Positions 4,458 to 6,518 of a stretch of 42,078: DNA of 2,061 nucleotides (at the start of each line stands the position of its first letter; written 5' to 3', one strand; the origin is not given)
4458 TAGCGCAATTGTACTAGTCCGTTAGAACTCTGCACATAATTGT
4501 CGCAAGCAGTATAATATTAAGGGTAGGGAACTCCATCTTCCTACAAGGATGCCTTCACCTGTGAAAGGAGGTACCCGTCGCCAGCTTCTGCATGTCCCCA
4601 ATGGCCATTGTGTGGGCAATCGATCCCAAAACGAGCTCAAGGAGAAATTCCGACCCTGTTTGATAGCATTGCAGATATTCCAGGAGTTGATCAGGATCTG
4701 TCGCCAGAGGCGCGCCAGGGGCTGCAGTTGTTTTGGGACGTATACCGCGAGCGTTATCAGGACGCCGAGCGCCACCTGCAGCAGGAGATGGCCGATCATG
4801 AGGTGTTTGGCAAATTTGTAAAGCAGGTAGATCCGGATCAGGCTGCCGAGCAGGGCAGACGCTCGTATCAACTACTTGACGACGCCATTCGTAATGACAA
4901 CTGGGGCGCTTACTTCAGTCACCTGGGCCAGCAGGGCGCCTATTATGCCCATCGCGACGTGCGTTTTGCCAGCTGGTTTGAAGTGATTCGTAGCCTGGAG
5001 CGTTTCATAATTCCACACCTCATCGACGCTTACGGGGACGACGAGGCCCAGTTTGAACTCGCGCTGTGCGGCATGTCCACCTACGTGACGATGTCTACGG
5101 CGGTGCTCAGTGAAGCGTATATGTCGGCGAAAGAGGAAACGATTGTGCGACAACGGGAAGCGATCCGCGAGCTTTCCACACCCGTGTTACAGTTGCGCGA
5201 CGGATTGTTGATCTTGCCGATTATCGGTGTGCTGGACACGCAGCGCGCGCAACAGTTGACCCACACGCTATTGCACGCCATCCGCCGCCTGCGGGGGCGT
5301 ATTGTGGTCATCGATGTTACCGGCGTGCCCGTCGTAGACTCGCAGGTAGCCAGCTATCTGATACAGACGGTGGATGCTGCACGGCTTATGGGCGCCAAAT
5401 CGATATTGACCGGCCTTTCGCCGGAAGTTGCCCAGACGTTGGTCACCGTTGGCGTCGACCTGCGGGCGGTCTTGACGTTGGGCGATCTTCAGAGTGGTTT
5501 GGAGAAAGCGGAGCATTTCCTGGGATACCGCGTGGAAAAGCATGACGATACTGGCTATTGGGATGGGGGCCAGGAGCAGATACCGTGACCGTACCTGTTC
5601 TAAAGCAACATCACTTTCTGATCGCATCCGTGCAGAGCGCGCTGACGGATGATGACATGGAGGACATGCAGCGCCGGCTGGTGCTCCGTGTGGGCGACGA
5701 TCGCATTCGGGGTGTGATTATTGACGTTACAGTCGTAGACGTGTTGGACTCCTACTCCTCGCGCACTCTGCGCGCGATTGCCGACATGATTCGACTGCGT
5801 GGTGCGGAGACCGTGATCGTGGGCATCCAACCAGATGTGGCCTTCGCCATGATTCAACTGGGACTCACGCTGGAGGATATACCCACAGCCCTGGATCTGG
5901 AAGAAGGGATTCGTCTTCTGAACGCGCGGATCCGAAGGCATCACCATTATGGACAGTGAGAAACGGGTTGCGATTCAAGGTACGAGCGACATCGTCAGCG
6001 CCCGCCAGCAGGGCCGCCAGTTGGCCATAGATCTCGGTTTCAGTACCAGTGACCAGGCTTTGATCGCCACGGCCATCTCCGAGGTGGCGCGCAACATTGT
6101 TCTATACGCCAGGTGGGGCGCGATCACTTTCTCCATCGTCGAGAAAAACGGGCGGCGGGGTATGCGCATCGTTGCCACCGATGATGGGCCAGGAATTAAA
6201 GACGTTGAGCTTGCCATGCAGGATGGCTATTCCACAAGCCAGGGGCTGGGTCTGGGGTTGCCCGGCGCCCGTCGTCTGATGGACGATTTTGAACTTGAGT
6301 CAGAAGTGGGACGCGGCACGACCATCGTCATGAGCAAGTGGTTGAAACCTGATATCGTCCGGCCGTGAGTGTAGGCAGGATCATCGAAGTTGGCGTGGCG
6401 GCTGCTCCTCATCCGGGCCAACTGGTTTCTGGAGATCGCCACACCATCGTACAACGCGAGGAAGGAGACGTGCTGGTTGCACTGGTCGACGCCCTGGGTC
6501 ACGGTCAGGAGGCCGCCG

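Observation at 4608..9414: Stressosome module (RsbR-RsbS-RsbT-RsbX) wired to a PAS/GAF histidine kinase through an RsbU_N-like domain instead of sigma-B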

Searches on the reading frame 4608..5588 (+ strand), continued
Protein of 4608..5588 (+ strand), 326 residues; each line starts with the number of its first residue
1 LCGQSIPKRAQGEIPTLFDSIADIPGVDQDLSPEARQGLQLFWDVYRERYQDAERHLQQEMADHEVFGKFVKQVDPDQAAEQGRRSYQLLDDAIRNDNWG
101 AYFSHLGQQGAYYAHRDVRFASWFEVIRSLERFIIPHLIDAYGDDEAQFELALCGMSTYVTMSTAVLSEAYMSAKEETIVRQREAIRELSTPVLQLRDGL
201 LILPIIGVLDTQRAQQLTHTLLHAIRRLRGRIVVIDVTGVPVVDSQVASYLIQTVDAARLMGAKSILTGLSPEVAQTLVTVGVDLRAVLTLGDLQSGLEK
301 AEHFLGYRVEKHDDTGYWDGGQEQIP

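Call 56: find_encoding_contigs(protein=P0240, flank=7000, max_places=1)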
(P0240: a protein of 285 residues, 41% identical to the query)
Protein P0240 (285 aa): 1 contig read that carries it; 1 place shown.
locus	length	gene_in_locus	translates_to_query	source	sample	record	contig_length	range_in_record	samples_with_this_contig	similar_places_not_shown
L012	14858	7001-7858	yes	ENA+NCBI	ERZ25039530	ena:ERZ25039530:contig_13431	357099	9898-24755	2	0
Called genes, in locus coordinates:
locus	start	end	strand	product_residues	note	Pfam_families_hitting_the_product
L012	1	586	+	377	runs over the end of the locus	-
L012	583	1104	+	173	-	PF00118:Cpn60_TCP1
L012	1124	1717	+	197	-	PF06314:ADC (weak)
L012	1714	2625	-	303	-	PF00106:adh_short, PF01370:Epimerase (faint), PF13561:adh_short_C2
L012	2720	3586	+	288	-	PF13560:HTH_31, PF01381:HTH_3 (weak), PF17765:MLTR_LBD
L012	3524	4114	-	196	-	PF08003:Methyltransf_9, PF13489:Methyltransf_23 (weak)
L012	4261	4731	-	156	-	PF13302:Acetyltransf_3, PF00583:Acetyltransf_1, PF13673:Acetyltransf_10 (weak), PF13508:Acetyltransf_7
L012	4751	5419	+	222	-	PF13489:Methyltransf_23, PF01209:Ubie_methyltran (faint), PF08241:Methyltransf_11, PF08242:Methyltransf_12, PF13649:Methyltransf_25, PF13847:Methyltransf_31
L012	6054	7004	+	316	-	PF00732:GMC_oxred_N, PF05199:GMC_oxred_C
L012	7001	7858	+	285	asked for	PF14361:RsbRD_N (weak), PF01740:STAS, PF13466:STAS_2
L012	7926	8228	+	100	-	PF00547:Urease_gamma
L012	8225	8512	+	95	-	PF00699:Urease_beta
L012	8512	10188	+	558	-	PF00449:Urease_alpha, PF01979:Amidohydro_1, PF07969:Amidohydro_3 (weak)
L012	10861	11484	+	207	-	PF02492:cobW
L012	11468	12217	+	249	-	PF01774:UreD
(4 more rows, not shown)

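Call 57: search_protein_families(library=pfam, proteins=[L006:9310-11229:+], max_evalue=0.0001)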
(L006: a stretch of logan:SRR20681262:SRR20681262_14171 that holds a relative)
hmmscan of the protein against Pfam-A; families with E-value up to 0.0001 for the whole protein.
L006:9310-11229:+ (640 aa): 7 families
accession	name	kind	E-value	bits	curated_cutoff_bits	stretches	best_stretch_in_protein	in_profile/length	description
PF13185.12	GAF_2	-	8.3e-33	113.9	28.6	2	334-464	4-136/136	GAF domain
PF01590.32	GAF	-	5.8e-23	82.3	22.4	2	333-463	1-133/133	GAF domain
PF13492.12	GAF_3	-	6.7e-18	65.8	27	1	334-465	2-129/129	GAF domain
PF00989.32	PAS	-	9.8e-11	42.1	22.6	1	496-606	2-113/113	PAS fold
PF08448.16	PAS_4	-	4.3e-10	40.2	23.1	1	502-611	2-110/110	PAS fold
PF08673.15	RsbU_N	-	3.1e-09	37.3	25.5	1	10-90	1-75/75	Phosphoserine phosphatase RsbU, N-terminal domain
PF13426.13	PAS_9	-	1.4e-06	28.9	27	1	506-608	2-103/103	PAS domain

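Call 58: predict_structure(alignment_id=A3)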
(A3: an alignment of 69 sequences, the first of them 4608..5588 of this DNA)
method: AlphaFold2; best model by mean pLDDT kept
length: 326 residues; sequences in the alignment: 69
mean_pLDDT: 90.0   pTM: 0.71
mean pLDDT of the five models: 90.0, 89.3, 88.4, 88.2, 88.2
residues with pLDDT >= 90: 259; 70-90: 25; 50-70: 39; < 50: 3
segments of 3 or more residues with pLDDT < 50: 1-3
pLDDT, mean of each block of 10 residues (from residue 1): 51 60 64 96 98 96 94 94 97 96 96 96 96 98 98 98 95 95 81 92 94 93 96 97 95 95 97 95 86 97 93 70 60
secondary structure, 60 per line:
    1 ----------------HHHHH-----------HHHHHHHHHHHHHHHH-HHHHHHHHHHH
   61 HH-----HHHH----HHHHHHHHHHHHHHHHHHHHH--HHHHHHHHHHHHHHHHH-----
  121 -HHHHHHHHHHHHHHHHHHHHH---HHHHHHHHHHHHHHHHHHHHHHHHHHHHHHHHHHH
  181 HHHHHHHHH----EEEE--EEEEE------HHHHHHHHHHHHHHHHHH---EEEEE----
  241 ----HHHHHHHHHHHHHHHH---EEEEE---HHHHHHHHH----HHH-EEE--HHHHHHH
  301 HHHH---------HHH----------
elements in order: H17-21 H33-48 H50-62 H68-71 H76-96 H99-115 H122-142 H146-189 E194-197 E200-204 H211-228 E232-236 H245-260 E264-268 H272-280 E289-291 H294-304

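Call 62: fold_search(model_id=the predicted structure, library=pdb)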
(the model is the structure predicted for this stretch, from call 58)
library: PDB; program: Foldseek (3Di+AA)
matches with E <= 10: 1224; with E <= 0.001: 22
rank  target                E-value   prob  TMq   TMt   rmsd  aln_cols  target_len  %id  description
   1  7b0u_0                3.9e-11  1.00  0.48  0.56   8.8       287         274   25  Stressosome complex from Listeria innocua (released 2021-12-01)
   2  6jhk_B                8.6e-08  1.00  0.34  0.93   1.0       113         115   38  Crystal Structure of Bacillus subtilis RsbS (released 2019-09-11)
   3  6jhk_A                1.5e-07  1.00  0.34  0.92   1.1       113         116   38  Crystal Structure of Bacillus subtilis RsbS (released 2019-09-11)
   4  3zxn_B                1.6e-06  1.00  0.33  0.86   2.0       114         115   37  Moorella thermoacetica RsbS S58E (released 2012-02-22)
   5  3ztb_A                3.3e-06  1.00  0.31  0.84   1.9       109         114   39  The bacterial stressosome: a modular system that has been adapted to control secondary messenger signaling (released 2012-02-22)
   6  7o0i_1                3.3e-06  1.00  0.34  0.82   2.5       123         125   37  Vibrio vulnificus stressosome (released 2022-04-13)
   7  2vy9_A                3.5e-06  1.00  0.33  0.87   2.1       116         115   37  Molecular architecture of the stressosome, a signal integration and transduction hub (released 2008-10-14)
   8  3zxn_A                4.0e-06  1.00  0.33  0.86   2.1       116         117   37  Moorella thermoacetica RsbS S58E (released 2012-02-22)
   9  3ztb_B                5.1e-06  1.00  0.31  0.83   2.2       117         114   36  The bacterial stressosome: a modular system that has been adapted to control secondary messenger signaling (released 2012-02-22)
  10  6qcm_A                1.3e-05  1.00  0.34  0.88   1.8       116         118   40  Cryo em structure of the Listeria stressosome (released 2019-08-21)
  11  2mwg_MODEL_1_A        1.8e-04  1.00  0.35  0.43   2.8       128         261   23  Full-Length Solution Structure Of YtvA, a LOV-Photoreceptor Protein and Regulator of Bacterial Stress Response (released 2016-05-25)
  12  9ias_A                2.7e-04  1.00  0.32  0.21  13.6       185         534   16  Sulfate transporter SLC26A11 in nanodiscs with nanobody Nb4 (released 2026-03-04)
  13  9ikx_A                3.5e-04  1.00  0.33  0.21  12.9       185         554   12  human SLC26A7 apo state (released 2025-07-02)
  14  1tid_B                4.2e-04  1.00  0.30  0.77   2.1       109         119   17  Crystal Structures of the ADP and ATP bound forms of the Bacillus Anti-sigma factor SpoIIAB in complex with the Anti-a (released 2004-06-15)
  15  7v75                  4.4e-04  1.00  0.27  0.17  14.3       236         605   12  Thermostabilized human prestin in complex with salicylate (released 2022-08-31)
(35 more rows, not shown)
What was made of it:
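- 4608..5588 (+): rsbR: sensor-globin-like N-domain (about aa 33-142), long linker helix (146-189) and C-terminal STAS. The start codon is uncertain (4608 TTG, 4656 CTG or 4728 TTG). AF2 model has pLDDT 90; top fold match is 7b0u RsbR, and the globin domain of AfGcHK matches at TM 0.77 (calls 58, 62).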

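Call 74: search_protein_families(library=pfam, proteins=[P0164, P0176, P0159], max_evalue=10)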
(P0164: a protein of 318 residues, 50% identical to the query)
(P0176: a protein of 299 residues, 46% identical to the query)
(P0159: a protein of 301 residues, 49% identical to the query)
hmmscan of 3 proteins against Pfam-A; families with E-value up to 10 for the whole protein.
P0164 (318 aa): 5 families
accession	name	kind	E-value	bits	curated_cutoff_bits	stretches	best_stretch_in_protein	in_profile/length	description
PF01740.26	STAS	-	3.5e-13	49.7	22.6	1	186-287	3-103/106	STAS domain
PF11563.14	Protoglobin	-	1.9e-05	25.2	25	1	34-170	21-158/158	Protoglobin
PF13466.11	STAS_2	-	0.0016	19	29.2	1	199-276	4-79/80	STAS domain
PF13549.11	ATP-grasp_5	-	0.0065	16.3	27.6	1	227-297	18-87/221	ATP-grasp domain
PF16859.10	TetR_C_11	-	0.053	14.3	32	1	45-94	26-75/113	Tetracyclin repressor-like, C-terminal domain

P0176 (299 aa): 6 families
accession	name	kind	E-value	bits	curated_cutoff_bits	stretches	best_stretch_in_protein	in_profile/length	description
PF01740.26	STAS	-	6.5e-15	55.2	22.6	1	177-269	2-94/106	STAS domain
PF13466.11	STAS_2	-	1.9e-08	34.8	29.2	1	190-269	3-80/80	STAS domain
PF11563.14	Protoglobin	-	6.1e-08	33.2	25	1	14-161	12-157/158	Protoglobin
PF06745.19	ATPase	-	0.035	13.9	26.6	1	194-258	99-166/231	KaiC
PF08827.16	DUF1805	-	0.071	13.8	29.5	1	208-250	11-53/64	Domain of unknown function (DUF1805)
PF06050.19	HGD-D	-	0.14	12.2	28.4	1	158-216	130-198/342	2-hydroxyglutaryl-CoA dehydratase, D-component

P0159 (301 aa): 6 families
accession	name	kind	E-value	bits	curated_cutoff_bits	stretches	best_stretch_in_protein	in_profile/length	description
PF01740.26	STAS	-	3.5e-15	56.1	22.6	1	172-264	2-94/106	STAS domain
PF11563.14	Protoglobin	-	2.2e-06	28.2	25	1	11-156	14-157/158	Protoglobin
PF13466.11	STAS_2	-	0.0035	17.9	29.2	1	185-263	3-79/80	STAS domain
PF13549.11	ATP-grasp_5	-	0.018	14.8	27.6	1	207-265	11-69/221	ATP-grasp domain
PF00107.32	ADH_zinc_N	-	0.086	13.2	31.8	1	235-290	7-62/129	Zinc-binding dehydrogenase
PF13801.11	Metal_resist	-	0.56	10.8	29.2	1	9-60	40-88/125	Heavy-metal resistance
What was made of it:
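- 4608..5588 (+): Homologues pass the Pfam Protoglobin cut-off (call 74).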

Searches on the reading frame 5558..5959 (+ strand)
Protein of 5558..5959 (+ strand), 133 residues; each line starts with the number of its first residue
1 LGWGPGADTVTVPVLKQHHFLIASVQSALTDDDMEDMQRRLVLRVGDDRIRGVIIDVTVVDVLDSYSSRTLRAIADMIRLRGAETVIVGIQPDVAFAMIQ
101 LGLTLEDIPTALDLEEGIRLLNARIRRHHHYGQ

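Call 4: search_protein_families(library=pfam, proteins=[window:5558-5959:+], max_evalue=0.1)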
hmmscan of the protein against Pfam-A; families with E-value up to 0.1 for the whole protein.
window:5558-5959:+ (133 aa): 1 family
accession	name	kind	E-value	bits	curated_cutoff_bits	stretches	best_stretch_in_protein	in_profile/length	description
PF01740.26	STAS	-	1.8e-11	44.2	22.6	1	15-115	5-104/106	STAS domain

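Call 19: search_protein_families(library=ncbifam, proteins=[window:5585-5959:+], max_evalue=0.01)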
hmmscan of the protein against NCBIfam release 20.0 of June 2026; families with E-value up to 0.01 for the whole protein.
window:5585-5959:+ (124 aa): 2 families
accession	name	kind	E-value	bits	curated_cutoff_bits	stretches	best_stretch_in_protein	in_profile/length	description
NF052652.1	YtvA_fam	equivalog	1.4e-09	37.9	250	1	8-106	142-240/243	YtvA family blue-light photoreceptor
TIGR00377.1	ant_ant_sig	superfamily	0.0002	21.2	53.45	1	24-89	25-91/108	anti-sigma factor antagonist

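Call 23: search_solved_structures(query=window:5585-5959:+, max_evalue=0.01, show_alignments=2)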
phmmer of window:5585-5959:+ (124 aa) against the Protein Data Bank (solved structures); distinct sequences matched with E-value up to 0.01: 18.
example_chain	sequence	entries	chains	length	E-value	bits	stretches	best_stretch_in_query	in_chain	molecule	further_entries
6jhk_A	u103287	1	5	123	5.9e-23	84.2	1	3-114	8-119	RsbS negative regulator of sigma-B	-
6qcm_A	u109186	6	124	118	1.4e-22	82.9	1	1-113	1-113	RsbS protein | RsbT antagonist protein RsbS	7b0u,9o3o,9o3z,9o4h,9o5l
9o4r_a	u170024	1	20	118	4e-22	81.5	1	1-113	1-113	RsbT antagonist protein RsbS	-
2vy9_A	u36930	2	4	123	1e-14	57.6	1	3-114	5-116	ANTI-SIGMA-FACTOR ANTAGONIST | ANTI-SIGMA-FACTOR ANTAGONIST (STAS) DOMAIN PROTEIN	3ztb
3zxn_A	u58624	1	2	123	3.9e-14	55.8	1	3-114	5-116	ANTI-SIGMA-FACTOR ANTAGONIST (STAS) DOMAIN PROTEIN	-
7o0i_a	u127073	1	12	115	3.6e-11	46.2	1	4-111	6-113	RsbS, negative regulator of sigma-B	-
6qcm_AB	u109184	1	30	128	7.5e-09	38.7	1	30-111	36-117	RsbR protein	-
6qcm_CB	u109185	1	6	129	7.7e-09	38.7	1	30-111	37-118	RsbR protein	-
6qcm_CD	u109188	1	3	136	8.8e-09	38.5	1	30-111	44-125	RsbR protein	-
9o5l_A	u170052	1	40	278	2.6e-08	37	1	30-111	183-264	STAS domain-containing protein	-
9o3z_A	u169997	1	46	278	3.3e-08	36.7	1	30-111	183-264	RsbR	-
9o4r_A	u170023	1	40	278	3.3e-08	36.7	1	30-111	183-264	RsbR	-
7b0u_A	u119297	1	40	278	3.8e-08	36.5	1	30-111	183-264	RsbR protein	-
9o3o_A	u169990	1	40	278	4e-08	36.4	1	31-111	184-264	STAS domain-containing protein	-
9o4h_A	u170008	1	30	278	4.5e-08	36.2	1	30-111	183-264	RsbR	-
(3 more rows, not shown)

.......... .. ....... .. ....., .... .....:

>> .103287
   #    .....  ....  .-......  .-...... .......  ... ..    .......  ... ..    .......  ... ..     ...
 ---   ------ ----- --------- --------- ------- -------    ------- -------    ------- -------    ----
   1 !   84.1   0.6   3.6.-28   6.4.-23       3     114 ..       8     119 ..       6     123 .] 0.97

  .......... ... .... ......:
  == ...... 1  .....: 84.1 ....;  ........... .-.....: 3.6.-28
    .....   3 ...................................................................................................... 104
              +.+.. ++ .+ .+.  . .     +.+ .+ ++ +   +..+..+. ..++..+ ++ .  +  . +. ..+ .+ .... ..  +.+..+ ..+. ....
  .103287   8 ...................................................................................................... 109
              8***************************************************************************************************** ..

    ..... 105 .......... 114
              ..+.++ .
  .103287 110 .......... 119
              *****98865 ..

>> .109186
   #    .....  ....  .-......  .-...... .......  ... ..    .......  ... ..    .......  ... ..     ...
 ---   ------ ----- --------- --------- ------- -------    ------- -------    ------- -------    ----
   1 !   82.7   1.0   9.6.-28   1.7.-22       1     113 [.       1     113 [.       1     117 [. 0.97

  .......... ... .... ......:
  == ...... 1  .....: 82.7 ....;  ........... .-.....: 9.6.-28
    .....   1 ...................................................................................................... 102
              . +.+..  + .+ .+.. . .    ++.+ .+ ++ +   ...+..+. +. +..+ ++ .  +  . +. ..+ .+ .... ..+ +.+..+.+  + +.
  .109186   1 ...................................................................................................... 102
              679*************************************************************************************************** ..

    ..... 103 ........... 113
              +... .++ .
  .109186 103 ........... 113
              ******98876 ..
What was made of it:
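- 5585..5959 (+): rsbS: single STAS domain, 124 aa, GTG start in a GTGA overlap with the rsbR stop. Ser56 aligns with the phospho-acceptor Ser59 (call 23).
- On Stressosome core module (RsbR-RsbS-RsbT-RsbX): 'VLDSY' Ser56 aligns with 'MIDSF' Ser59 (call 23).
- Checked: RsbS to B. subtilis RsbS 6jhk, 6e-23 (call 23).
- Phospho-acceptor and catalytic motifs: RsbS Ser56 = B. subtilis Ser59 (read from the alignment in call 23).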

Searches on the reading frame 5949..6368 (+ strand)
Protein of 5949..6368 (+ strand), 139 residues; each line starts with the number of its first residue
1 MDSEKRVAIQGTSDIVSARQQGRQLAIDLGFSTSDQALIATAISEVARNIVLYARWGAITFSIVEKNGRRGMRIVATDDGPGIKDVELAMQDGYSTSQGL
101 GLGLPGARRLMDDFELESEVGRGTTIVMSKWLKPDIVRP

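Call 4: search_protein_families(library=pfam, proteins=[window:5949-6368:+], max_evalue=0.1)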
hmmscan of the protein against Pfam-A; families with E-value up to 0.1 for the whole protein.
window:5949-6368:+ (139 aa): 2 families
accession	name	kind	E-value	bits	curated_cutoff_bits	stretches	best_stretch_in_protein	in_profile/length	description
PF02518.31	HATPase_c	-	1.6e-10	41.8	26.4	1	35-129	2-106/111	Histidine kinase-, DNA gyrase B-, and HSP90-like ATPase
PF13581.12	HATPase_c_2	-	2.8e-09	37.5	27.4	1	18-130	11-127/127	Histidine kinase-like ATPase domain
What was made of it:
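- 5949..6368 (+): rsbT: 139-aa GHKL serine kinase with N box (ARN at 47), G1 (DDGPG at 78) and G2 (GLGLGL at 99). Pfam HATPase_c and HATPase_c_2 (call 4).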

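Call 19: search_protein_families(library=ncbifam, proteins=[window:5949-6368:+], max_evalue=0.01)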
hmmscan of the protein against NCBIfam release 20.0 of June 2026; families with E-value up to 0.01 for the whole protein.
window:5949-6368:+ (139 aa): 7 families
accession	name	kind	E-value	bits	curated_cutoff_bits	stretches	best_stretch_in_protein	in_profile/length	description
TIGR01925.2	spIIAB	equivalog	2.7e-14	53.2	135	1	18-132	17-136/137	anti-sigma F factor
NF041045.1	RsbA_anti_sig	subfamily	5.4e-06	25.9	210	1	7-128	183-300/303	anti-sigma factor RsbA family regulatory protein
NF045903.1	CuHisKinLciSLeg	equivalog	0.00027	20.5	700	1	34-128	247-354/357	copper-responsive two-component system sensor histidine kinase LciS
NF003144.0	PRK04069.1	equivalog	0.00052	19.4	145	1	26-137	30-148/161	anti-sigma B factor RsbW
NF040750.1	tetrathio_HK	equivalog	0.0021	16.6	750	1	16-113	429-531/555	tetrathionate respiration histidine kinase TtrS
NF007004.0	PRK09467.1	equivalog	0.0024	16.8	415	1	14-115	305-415/440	two-component system sensor histidine kinase EnvZ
TIGR01924.1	rsbW_low_gc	equivalog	0.0085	15.5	155.05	0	98-137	108-148/159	anti-sigma B factor RsbW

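Call 22: search_solved_structures(query=window:5949-6368:+, max_evalue=0.01, show_alignments=1)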
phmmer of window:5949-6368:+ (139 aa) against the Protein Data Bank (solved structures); distinct sequences matched with E-value up to 0.01: 4.
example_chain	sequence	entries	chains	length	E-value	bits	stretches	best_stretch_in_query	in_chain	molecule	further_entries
1til_A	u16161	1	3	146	4e-07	33.1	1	35-132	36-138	Anti-sigma F factor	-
1l0o_A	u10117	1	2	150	4.6e-07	33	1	36-132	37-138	Anti-sigma F factor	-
1th8_A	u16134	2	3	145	9e-07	32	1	35-130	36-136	Anti-sigma F factor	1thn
1tid_A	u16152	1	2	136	1.2e-06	31.7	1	35-130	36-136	Anti-sigma F factor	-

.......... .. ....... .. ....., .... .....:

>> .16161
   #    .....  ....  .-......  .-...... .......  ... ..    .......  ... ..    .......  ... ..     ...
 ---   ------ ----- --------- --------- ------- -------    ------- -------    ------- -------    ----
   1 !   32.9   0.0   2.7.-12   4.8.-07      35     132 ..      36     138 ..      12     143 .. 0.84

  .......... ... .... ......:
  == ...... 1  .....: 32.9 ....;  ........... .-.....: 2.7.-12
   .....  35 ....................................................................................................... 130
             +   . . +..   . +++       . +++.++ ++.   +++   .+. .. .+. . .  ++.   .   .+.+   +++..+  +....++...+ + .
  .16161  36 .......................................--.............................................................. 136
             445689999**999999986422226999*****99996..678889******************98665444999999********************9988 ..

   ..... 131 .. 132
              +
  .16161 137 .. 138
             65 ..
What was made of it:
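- On Stressosome core module (RsbR-RsbS-RsbT-RsbX): No RsbT chain was found in PDB by sequence (call 22).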
